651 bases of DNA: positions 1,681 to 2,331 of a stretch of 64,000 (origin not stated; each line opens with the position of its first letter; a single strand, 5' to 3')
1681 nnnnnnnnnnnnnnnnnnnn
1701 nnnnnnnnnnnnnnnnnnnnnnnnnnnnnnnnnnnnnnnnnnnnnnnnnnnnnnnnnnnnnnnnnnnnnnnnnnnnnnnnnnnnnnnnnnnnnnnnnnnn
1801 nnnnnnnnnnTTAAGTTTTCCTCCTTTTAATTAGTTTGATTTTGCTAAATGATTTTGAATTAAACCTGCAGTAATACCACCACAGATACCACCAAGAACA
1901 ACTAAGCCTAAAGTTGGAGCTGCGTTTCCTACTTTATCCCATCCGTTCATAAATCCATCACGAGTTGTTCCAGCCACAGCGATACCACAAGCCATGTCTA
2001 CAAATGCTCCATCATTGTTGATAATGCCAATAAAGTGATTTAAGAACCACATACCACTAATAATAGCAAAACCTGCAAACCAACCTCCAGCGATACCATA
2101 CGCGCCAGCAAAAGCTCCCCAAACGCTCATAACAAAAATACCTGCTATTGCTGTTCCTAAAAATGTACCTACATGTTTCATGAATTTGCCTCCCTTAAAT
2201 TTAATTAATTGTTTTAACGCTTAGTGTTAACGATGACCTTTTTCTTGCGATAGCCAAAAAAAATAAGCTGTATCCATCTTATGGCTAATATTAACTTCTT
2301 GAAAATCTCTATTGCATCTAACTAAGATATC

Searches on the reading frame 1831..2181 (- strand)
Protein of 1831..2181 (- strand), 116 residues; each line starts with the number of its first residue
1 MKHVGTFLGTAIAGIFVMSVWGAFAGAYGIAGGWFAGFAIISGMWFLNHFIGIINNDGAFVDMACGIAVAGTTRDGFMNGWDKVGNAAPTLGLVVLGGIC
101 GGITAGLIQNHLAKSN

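Call 45: find_encoding_contigs(protein=window:1831-2181:-, flank=10000, max_places=3)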
Protein window:1831-2181:- (116 aa): 6 contigs read that carry it; 3 places shown.
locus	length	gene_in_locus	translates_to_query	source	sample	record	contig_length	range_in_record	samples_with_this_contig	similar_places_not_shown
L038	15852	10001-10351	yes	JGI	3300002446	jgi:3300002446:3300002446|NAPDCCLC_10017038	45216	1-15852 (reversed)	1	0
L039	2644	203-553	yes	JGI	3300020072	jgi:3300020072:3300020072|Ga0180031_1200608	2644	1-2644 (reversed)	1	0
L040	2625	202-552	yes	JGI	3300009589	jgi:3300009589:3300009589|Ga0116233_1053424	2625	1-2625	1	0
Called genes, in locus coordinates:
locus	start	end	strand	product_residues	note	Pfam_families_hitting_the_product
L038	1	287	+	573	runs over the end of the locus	PF05524:PEP-utilisers_N, PF00391:PEP-utilizers, PF02896:PEP-utilizers_C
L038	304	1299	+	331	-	PF02733:Dak1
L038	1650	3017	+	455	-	PF00890:FAD_binding_2 (faint), PF01134:GIDA (faint), PF01266:DAO (faint), PF03486:HI0933_like (faint), PF07992:Pyr_redox_2 (weak), PF13738:Pyr_redox_3, PF21688:FAD-depend_C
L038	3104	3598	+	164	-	-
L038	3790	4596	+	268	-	PF00497:SBP_bac_3, PF09084:NMT1 (faint), PF12974:Phosphonate-bd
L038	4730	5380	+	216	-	PF00528:BPD_transp_1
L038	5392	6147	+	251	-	PF02463:SMC_N (weak), PF00005:ABC_tran, PF13304:AAA_21 (weak)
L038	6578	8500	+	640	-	PF00015:MCPsignal, PF12974:Phosphonate-bd, PF09084:NMT1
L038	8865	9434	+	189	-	PF04309:G3P_antiterm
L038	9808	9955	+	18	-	-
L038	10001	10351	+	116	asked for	PF21846:DUF6905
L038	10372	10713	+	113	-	PF21846:DUF6905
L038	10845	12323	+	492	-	PF00370:FGGY_N, PF02782:FGGY_C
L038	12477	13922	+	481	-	PF00890:FAD_binding_2 (weak), PF01266:DAO, PF01494:FAD_binding_3 (faint), PF03486:HI0933_like (faint), PF05834:Lycopene_cycl (faint), PF07992:Pyr_redox_2, PF01593:Amino_oxidase (weak), PF04324:Fer2_BFD, +2 more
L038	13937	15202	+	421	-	PF00070:Pyr_redox (faint), PF00890:FAD_binding_2 (weak), PF01134:GIDA (faint), PF01266:DAO (weak), PF07992:Pyr_redox_2, PF12831:FAD_oxidored, PF13450:NAD_binding_8 (weak), PF13738:Pyr_redox_3, +1 more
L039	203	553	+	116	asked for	PF21846:DUF6905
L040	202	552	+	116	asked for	PF21846:DUF6905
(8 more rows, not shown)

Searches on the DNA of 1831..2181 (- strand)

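Call 48: search_rna_families(source=L038, start=15300, end=15852, threshold=gathering)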
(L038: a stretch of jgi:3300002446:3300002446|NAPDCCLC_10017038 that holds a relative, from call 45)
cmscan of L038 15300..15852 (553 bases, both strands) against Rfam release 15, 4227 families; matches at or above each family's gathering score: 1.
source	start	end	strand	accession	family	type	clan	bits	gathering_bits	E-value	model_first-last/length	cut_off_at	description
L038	15667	15779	+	RF00050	FMN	Cis-reg; riboswitch;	-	118.8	66.2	3.6e-29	1-138/138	no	FMN riboswitch aptamer (RFN element)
